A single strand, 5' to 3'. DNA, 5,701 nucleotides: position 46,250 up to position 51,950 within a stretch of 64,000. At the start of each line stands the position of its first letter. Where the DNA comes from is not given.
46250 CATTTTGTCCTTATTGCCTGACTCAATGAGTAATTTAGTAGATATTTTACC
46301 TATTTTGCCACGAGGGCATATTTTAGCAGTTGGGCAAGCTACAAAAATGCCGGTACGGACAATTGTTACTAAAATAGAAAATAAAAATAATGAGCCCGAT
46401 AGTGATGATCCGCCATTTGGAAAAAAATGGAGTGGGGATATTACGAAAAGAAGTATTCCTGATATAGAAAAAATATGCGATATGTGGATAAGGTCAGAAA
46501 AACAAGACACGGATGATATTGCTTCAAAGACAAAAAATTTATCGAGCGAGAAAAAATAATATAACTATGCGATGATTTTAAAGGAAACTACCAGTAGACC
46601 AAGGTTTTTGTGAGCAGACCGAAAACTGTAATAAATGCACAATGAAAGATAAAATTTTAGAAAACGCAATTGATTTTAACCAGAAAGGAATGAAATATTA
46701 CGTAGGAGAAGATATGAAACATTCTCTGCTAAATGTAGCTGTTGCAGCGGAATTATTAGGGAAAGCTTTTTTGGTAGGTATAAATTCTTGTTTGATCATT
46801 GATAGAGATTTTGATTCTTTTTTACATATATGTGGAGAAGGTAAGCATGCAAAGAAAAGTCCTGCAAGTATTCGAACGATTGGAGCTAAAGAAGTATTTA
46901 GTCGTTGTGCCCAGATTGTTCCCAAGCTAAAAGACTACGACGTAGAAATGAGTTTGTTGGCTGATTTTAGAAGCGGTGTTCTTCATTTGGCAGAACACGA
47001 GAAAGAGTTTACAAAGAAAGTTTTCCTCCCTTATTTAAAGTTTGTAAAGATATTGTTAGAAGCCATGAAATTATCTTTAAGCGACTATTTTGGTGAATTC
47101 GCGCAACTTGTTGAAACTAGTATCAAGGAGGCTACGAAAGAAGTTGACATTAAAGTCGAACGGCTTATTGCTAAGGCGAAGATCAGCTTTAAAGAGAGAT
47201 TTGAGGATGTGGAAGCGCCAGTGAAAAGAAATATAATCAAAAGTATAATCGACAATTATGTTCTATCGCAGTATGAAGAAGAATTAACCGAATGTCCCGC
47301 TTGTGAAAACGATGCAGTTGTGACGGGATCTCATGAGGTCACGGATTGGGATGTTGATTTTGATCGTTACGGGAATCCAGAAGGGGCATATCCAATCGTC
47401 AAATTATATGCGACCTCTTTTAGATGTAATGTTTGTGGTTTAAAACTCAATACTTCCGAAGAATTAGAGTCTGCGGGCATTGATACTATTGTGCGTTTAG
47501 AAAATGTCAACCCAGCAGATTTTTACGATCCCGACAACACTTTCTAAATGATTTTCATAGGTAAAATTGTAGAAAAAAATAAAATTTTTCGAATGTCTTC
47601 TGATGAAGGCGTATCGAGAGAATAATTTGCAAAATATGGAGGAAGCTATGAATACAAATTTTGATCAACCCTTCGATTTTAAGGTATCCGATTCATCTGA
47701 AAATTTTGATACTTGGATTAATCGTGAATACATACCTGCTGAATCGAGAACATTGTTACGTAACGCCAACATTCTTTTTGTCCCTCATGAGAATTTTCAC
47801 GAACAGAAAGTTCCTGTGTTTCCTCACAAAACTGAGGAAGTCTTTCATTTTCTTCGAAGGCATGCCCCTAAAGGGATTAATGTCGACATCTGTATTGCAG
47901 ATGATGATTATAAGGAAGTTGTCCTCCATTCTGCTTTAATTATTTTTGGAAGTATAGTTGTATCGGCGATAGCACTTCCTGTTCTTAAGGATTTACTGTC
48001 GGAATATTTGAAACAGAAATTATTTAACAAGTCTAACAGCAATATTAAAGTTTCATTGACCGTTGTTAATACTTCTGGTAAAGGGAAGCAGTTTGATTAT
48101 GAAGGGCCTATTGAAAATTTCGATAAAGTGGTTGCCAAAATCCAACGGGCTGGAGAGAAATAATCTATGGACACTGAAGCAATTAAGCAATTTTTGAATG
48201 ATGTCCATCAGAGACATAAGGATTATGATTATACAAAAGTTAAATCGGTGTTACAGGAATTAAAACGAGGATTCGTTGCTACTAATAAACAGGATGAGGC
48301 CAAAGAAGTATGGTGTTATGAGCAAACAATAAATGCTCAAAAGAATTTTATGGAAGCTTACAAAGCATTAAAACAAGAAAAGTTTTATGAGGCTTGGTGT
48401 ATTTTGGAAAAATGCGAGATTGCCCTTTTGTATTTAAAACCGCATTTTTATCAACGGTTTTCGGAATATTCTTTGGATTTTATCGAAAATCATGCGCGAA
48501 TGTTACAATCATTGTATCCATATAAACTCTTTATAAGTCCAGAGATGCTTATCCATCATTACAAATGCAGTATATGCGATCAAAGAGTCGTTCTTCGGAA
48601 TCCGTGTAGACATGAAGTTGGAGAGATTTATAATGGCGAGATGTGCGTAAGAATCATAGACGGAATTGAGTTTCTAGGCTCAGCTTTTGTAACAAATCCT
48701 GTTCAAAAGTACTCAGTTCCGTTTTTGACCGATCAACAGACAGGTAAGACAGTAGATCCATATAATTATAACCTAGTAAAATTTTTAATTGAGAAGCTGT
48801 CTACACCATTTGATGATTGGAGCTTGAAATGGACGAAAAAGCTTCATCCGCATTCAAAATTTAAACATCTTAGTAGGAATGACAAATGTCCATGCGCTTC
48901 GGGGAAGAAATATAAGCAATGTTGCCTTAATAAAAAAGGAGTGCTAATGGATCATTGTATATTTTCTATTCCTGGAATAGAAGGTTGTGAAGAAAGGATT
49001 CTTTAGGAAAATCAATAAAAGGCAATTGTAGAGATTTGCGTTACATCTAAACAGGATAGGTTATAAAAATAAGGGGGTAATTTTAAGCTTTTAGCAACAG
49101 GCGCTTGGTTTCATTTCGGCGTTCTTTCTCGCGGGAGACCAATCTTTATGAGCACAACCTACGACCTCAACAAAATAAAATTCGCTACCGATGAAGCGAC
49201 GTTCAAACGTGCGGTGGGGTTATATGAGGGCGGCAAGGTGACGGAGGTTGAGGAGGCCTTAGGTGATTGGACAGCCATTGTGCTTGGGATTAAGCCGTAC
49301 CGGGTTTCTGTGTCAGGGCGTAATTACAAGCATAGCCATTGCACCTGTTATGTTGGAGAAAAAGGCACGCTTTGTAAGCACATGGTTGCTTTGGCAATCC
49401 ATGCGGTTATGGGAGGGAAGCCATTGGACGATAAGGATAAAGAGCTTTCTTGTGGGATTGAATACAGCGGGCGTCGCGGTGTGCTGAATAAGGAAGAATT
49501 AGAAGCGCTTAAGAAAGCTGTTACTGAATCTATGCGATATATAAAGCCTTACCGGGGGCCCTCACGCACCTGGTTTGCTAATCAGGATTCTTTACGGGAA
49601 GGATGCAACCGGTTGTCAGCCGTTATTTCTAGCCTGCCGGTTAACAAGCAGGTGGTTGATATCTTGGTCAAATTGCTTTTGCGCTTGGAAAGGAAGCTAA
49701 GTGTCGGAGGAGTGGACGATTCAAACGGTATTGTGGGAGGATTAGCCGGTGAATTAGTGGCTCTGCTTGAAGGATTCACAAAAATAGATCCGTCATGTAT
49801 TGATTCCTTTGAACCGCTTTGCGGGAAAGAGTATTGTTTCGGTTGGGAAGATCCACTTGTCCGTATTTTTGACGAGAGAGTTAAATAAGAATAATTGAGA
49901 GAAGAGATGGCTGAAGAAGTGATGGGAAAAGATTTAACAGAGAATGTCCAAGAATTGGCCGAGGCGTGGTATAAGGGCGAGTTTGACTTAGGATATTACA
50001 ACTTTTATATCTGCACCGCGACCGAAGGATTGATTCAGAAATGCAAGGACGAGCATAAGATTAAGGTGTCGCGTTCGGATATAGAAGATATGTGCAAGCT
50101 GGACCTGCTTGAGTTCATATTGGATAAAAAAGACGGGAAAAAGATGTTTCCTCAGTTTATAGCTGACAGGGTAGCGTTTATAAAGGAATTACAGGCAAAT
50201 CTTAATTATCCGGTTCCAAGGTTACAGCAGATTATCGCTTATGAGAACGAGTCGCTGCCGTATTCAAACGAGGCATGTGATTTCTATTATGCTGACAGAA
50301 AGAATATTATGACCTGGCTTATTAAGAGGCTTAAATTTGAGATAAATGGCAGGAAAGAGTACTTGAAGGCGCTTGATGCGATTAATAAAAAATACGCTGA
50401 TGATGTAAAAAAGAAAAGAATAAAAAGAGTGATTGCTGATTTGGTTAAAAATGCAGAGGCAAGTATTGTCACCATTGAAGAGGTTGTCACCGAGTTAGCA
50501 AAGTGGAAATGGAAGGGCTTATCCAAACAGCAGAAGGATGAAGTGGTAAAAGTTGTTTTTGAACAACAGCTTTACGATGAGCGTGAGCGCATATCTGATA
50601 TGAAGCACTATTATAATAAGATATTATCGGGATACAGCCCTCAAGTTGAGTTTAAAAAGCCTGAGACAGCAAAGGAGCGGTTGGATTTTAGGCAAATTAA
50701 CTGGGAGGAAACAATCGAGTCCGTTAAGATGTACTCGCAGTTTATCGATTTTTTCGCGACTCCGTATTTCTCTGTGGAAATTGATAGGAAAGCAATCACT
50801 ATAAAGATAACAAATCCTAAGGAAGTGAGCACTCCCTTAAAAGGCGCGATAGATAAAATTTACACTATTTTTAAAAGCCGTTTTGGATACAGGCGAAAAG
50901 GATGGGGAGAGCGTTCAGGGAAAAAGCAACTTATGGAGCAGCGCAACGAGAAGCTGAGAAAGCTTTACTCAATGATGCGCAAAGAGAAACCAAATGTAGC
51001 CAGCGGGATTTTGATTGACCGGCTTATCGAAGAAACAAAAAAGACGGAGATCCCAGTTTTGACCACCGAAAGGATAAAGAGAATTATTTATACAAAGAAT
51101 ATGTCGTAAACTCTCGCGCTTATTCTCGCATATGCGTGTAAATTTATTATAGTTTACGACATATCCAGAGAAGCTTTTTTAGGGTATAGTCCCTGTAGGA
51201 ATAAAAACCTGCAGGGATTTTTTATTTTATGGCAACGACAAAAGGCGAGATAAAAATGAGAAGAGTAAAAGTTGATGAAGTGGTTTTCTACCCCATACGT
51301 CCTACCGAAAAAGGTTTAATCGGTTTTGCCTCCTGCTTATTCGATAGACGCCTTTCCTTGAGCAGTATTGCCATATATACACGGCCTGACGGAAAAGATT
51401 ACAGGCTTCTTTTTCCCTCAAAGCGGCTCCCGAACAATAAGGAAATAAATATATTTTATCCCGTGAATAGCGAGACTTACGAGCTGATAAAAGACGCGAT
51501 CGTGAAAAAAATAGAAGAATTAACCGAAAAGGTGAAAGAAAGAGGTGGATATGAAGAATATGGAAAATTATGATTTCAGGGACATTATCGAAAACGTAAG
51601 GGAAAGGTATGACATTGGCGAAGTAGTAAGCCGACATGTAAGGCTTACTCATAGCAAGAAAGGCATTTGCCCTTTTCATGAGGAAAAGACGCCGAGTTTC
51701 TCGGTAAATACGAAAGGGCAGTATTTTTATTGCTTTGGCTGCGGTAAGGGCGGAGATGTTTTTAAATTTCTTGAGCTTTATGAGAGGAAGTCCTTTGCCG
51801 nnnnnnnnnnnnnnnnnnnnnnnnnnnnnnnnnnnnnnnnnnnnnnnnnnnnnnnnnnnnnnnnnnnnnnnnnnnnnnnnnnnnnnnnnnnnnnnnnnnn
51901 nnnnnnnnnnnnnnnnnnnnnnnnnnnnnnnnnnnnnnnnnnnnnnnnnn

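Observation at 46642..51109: Five-gene cluster of uncharacterised proteins (zinc ribbon, SEC-C and SWIM zinc-finger proteins) between Sir2-HerA and the replication/integration module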

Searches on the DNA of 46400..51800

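Call 94: search_rna_families(source=window, start=46400, end=51800, threshold=evalue, max_evalue=1)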
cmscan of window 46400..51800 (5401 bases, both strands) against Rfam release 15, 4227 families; matches with E-value up to 1: 2.
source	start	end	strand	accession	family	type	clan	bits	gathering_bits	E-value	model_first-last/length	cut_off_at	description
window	49588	49699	+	RF01385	isrA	Gene; sRNA;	-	21.3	51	0.19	1-129/129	no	isrA Hfq binding RNA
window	47908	48016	+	RF01906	HOTAIR_3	Gene; lncRNA;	-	21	80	0.22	1-98/98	no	HOTAIR conserved region 3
